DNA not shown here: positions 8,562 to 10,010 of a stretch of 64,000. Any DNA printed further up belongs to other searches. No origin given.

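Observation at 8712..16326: Hdr/MvhD/FrhB-like redox module sits where succinate dehydrogenase is expected in the methylmalonyl-CoA operon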

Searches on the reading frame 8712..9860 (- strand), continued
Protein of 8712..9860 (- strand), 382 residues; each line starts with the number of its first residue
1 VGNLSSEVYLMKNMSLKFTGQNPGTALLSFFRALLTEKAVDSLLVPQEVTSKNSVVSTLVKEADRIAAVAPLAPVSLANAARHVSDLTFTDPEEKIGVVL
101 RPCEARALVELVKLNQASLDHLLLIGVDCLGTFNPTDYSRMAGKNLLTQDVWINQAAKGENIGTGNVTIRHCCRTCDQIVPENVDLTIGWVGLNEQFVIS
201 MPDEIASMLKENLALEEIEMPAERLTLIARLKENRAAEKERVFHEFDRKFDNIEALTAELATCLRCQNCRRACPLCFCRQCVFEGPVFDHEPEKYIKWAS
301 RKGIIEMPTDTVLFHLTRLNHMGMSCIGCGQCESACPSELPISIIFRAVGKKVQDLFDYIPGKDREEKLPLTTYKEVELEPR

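Call 45: find_homologous_proteins(query=L001:7037-8635:+, max_evalue=1e-20)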
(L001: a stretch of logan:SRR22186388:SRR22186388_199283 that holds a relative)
Query L001:7037-8635:+ (533 aa): 8000 proteins with E <= 1e-20 among 8000 candidates; the best 120 are listed.
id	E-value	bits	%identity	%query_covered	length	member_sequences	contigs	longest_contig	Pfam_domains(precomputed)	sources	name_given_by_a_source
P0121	0.0e+0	1209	100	100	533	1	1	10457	PF01266.31,PF00890.31,PF07992.21,PF03486.21,PF12831.14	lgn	-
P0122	3.6e-281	951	77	100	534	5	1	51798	PF01266.31,PF00890.31,PF07992.21,PF03486.21,PF01134.29,PF12831.14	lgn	-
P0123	7.1e-281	950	78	100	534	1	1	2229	PF01266.31,PF00890.31,PF07992.21,PF03486.21,PF01134.29,PF12831.14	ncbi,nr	ncbi:MAG: FAD-binding protein [Firmicutes bacterium]|nr:FAD-binding protein [Bacillota bacterium]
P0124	1.1e-278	943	77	99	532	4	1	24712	PF01266.31,PF00890.31,PF07992.21,PF03486.21,PF12831.14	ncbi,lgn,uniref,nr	ncbi:FAD-binding protein [Desulfovirgula thermocuniculi]|uniref:FAD-binding protein n=1 Tax=Desulfov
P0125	1.2e-275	933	76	99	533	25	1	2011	PF01266.31,PF00890.31,PF07992.21,PF03486.21,PF01494.26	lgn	-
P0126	8.5e-275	930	76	99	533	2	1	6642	PF01266.31,PF00890.31,PF07992.21,PF03486.21,PF01134.29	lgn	-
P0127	1.9e-274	929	76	100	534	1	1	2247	PF01266.31,PF00890.31,PF07992.21,PF03486.21,PF01134.29,PF01494.26,PF12831.14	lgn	-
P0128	7.1e-271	917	75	99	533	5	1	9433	PF01266.31,PF00890.31,PF07992.21,PF03486.21,PF12831.14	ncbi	ncbi:MAG: FAD-binding protein [Desulfotomaculales bacterium]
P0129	1.1e-270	917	75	99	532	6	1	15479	PF01266.31,PF00890.31,PF07992.21,PF03486.21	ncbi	ncbi:MAG: FAD-binding protein [Desulfotomaculales bacterium]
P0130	1.6e-269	913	75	99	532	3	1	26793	PF01266.31,PF00890.31,PF07992.21,PF03486.21,PF01134.29,PF01494.26,PF12831.14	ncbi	ncbi:MAG: FAD-binding protein [Eubacteriales bacterium]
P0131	2.5e-267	906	75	99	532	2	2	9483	PF01266.31,PF00890.31,PF07992.21,PF03486.21,PF01134.29,PF01494.26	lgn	-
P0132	3.1e-266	902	73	99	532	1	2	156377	PF01266.31,PF00890.31,PF07992.21,PF03486.21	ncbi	-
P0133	2.5e-265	899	74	99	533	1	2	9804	PF01266.31,PF00890.31,PF07992.21,PF03486.21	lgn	-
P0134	3.8e-264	895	75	99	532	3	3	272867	PF01266.31,PF00890.31,PF07992.21,PF03486.21,PF01134.29,PF01494.26,PF12831.14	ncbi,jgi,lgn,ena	jgi:succinate dehydrogenase / fumarate reductase flavoprotein subunit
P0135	4.6e-264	895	75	99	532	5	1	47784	PF01266.31,PF00890.31,PF07992.21,PF03486.21,PF01494.26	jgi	-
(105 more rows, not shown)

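Call 46: find_encoding_contigs(protein=P0122, flank=10000, max_places=1)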
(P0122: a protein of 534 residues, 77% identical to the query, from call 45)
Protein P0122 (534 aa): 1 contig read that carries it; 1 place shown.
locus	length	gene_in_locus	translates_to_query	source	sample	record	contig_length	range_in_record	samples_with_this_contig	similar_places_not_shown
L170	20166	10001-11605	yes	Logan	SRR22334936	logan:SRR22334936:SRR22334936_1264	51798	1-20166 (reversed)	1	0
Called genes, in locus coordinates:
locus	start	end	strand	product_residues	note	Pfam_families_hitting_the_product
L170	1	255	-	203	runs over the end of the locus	PF01726:LexA_DNA_bind, PF12802:MarR_2 (weak), PF00717:Peptidase_S24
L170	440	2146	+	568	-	PF13188:PAS_8 (faint), PF00989:PAS, PF08448:PAS_4 (faint), PF13426:PAS_9 (faint), PF00158:Sigma54_activat, PF14532:Sigma54_activ_2, PF07728:AAA_5 (weak), PF25601:AAA_lid_14, +2 more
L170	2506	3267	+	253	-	PF05681:Fumerase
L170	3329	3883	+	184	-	PF05683:Fumerase_C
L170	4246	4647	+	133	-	PF13237:Fer4_10 (weak), PF13183:Fer4_8, PF13187:Fer4_9, PF13534:Fer4_17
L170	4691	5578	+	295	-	PF02754:CCG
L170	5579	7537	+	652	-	PF07992:Pyr_redox_2 (weak), PF00890:FAD_binding_2 (weak), PF12831:FAD_oxidored (weak), PF13450:NAD_binding_8, PF00037:Fer4, PF12837:Fer4_6 (weak), PF12838:Fer4_7, PF13237:Fer4_10, +11 more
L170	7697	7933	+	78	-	PF02662:FlpD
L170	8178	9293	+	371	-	PF04432:FrhB_FdhB_C, PF13183:Fer4_8 (weak), PF13187:Fer4_9 (weak), PF13237:Fer4_10 (faint)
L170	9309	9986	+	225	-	PF13534:Fer4_17 (faint), PF00037:Fer4 (faint), PF13183:Fer4_8 (faint), PF13237:Fer4_10, PF12838:Fer4_7, PF13187:Fer4_9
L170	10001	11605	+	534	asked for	PF00890:FAD_binding_2, PF01134:GIDA (faint), PF01266:DAO (faint), PF03486:HI0933_like, PF07992:Pyr_redox_2 (faint), PF12831:FAD_oxidored (faint)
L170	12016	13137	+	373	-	PF08442:ATP-grasp_2, PF13549:ATP-grasp_5, PF24948:Citrate_synth_N, PF00549:Ligase_CoA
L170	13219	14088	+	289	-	PF02629:CoA_binding, PF13380:CoA_binding_2, PF13607:Succ_CoA_lig, PF00549:Ligase_CoA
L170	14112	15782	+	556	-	PF01642:MM_CoA_mutase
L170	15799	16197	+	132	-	PF02310:B12-binding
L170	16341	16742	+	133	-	PF00903:Glyoxalase, PF13468:Glyoxalase_3, PF13669:Glyoxalase_4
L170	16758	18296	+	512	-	PF01039:Carboxyl_trans, PF03255:ACCA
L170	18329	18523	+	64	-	-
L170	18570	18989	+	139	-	-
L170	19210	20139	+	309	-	PF00056:Ldh_1_N, PF02866:Ldh_1_C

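Call 47: find_encoding_contigs(protein=P0124, flank=10000, max_places=1)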
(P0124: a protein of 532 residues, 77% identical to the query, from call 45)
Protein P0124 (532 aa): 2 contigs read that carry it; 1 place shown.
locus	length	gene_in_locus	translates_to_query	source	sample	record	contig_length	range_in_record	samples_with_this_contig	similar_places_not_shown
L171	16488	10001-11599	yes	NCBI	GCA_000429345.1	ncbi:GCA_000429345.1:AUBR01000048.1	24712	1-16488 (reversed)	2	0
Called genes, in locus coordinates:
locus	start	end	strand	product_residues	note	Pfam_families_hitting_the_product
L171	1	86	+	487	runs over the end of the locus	-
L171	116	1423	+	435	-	PF00070:Pyr_redox (faint), PF00890:FAD_binding_2 (faint), PF01134:GIDA, PF01266:DAO (faint), PF03486:HI0933_like (faint), PF07992:Pyr_redox_2 (weak), PF12831:FAD_oxidored, PF01134:GIDA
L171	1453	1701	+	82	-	-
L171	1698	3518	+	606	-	PF02310:B12-binding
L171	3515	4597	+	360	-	-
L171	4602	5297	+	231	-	PF03741:TerC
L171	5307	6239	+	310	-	PF00892:EamA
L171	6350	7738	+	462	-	-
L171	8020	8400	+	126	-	PF13183:Fer4_8, PF13187:Fer4_9, PF13534:Fer4_17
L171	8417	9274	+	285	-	PF02754:CCG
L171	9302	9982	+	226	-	PF13510:Fer2_4 (weak), PF13183:Fer4_8 (faint), PF13534:Fer4_17 (faint), PF13237:Fer4_10, PF12838:Fer4_7, PF13187:Fer4_9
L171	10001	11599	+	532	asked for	PF00890:FAD_binding_2, PF01266:DAO (faint), PF03486:HI0933_like (weak), PF07992:Pyr_redox_2 (faint), PF12831:FAD_oxidored (faint)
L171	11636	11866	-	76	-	-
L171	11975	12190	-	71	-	PF13237:Fer4_10 (weak), PF14697:Fer4_21, PF12838:Fer4_7 (weak), PF13187:Fer4_9 (weak), PF00037:Fer4, PF13237:Fer4_10 (weak), PF12797:Fer4_2 (weak), PF12837:Fer4_6, +3 more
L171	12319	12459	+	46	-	-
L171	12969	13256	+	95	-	-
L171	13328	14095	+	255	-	PF01656:CbiA, PF02374:ArsA_ATPase, PF10609:ParA (faint), PF13614:AAA_31 (weak)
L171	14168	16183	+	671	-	PF03063:Prismane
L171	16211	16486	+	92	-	?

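Call 55: search_solved_structures(query=A1, max_evalue=1, show_alignments=2)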
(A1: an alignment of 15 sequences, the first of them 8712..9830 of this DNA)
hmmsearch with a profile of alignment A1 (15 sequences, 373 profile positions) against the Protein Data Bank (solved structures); distinct sequences matched with E-value up to 1: 108 (the best 60 are shown).
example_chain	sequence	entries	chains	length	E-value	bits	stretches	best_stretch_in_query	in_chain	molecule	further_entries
9t1s_M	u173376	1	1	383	4.6e-42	147.3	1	12-358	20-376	formate dehydrogenase (coenzyme F420)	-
8rvu_E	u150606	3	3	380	1.2e-39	139.3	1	13-356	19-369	Formate dehydrogenase, beta subunit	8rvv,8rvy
7bkb_E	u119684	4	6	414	1.5e-38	135.8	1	12-359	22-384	Formate dehydrogenase, beta subunit (F420)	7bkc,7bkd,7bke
8rja_E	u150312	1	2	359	1.7e-08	36.9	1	17-241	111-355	Coenzyme F420 hydrogenase/dehydrogenase, beta subunit C terminus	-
9uas_C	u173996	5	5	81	7.2e-05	24.9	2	315-331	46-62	Photosystem I iron-sulfur center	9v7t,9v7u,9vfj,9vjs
9m4f_C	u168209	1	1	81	7.3e-05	24.9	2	315-331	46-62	PsaC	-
6pnj_C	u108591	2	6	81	8.9e-05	24.6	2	315-331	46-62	Photosystem I iron-sulfur center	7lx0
7yca_C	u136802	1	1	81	9.2e-05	24.6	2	315-331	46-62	Photosystem I iron-sulfur center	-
10eg_C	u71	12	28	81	0.00011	24.3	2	315-331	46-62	Photosystem I iron-sulfur center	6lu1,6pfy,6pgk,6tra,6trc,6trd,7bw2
1jb0_C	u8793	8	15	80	0.00011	24.3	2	315-331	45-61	PHOTOSYSTEM I IRON-SULFUR CENTER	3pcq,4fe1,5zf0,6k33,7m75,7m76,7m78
7coy_aC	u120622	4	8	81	0.00011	24.3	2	315-331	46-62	Photosystem I iron-sulfur center | Photosystem I protein PsaC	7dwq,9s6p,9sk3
8zeh_c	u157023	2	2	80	0.00012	24.2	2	316-331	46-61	Photosystem I iron-sulfur center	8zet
6l4u_C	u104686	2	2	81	0.00013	24.1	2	316-331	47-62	Photosystem I iron-sulfur center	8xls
9ygv_C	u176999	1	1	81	0.00014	23.9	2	315-331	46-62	Photosystem I iron-sulfur center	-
8zo9_c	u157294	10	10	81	0.00018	23.6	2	315-331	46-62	Photosystem I iron-sulfur center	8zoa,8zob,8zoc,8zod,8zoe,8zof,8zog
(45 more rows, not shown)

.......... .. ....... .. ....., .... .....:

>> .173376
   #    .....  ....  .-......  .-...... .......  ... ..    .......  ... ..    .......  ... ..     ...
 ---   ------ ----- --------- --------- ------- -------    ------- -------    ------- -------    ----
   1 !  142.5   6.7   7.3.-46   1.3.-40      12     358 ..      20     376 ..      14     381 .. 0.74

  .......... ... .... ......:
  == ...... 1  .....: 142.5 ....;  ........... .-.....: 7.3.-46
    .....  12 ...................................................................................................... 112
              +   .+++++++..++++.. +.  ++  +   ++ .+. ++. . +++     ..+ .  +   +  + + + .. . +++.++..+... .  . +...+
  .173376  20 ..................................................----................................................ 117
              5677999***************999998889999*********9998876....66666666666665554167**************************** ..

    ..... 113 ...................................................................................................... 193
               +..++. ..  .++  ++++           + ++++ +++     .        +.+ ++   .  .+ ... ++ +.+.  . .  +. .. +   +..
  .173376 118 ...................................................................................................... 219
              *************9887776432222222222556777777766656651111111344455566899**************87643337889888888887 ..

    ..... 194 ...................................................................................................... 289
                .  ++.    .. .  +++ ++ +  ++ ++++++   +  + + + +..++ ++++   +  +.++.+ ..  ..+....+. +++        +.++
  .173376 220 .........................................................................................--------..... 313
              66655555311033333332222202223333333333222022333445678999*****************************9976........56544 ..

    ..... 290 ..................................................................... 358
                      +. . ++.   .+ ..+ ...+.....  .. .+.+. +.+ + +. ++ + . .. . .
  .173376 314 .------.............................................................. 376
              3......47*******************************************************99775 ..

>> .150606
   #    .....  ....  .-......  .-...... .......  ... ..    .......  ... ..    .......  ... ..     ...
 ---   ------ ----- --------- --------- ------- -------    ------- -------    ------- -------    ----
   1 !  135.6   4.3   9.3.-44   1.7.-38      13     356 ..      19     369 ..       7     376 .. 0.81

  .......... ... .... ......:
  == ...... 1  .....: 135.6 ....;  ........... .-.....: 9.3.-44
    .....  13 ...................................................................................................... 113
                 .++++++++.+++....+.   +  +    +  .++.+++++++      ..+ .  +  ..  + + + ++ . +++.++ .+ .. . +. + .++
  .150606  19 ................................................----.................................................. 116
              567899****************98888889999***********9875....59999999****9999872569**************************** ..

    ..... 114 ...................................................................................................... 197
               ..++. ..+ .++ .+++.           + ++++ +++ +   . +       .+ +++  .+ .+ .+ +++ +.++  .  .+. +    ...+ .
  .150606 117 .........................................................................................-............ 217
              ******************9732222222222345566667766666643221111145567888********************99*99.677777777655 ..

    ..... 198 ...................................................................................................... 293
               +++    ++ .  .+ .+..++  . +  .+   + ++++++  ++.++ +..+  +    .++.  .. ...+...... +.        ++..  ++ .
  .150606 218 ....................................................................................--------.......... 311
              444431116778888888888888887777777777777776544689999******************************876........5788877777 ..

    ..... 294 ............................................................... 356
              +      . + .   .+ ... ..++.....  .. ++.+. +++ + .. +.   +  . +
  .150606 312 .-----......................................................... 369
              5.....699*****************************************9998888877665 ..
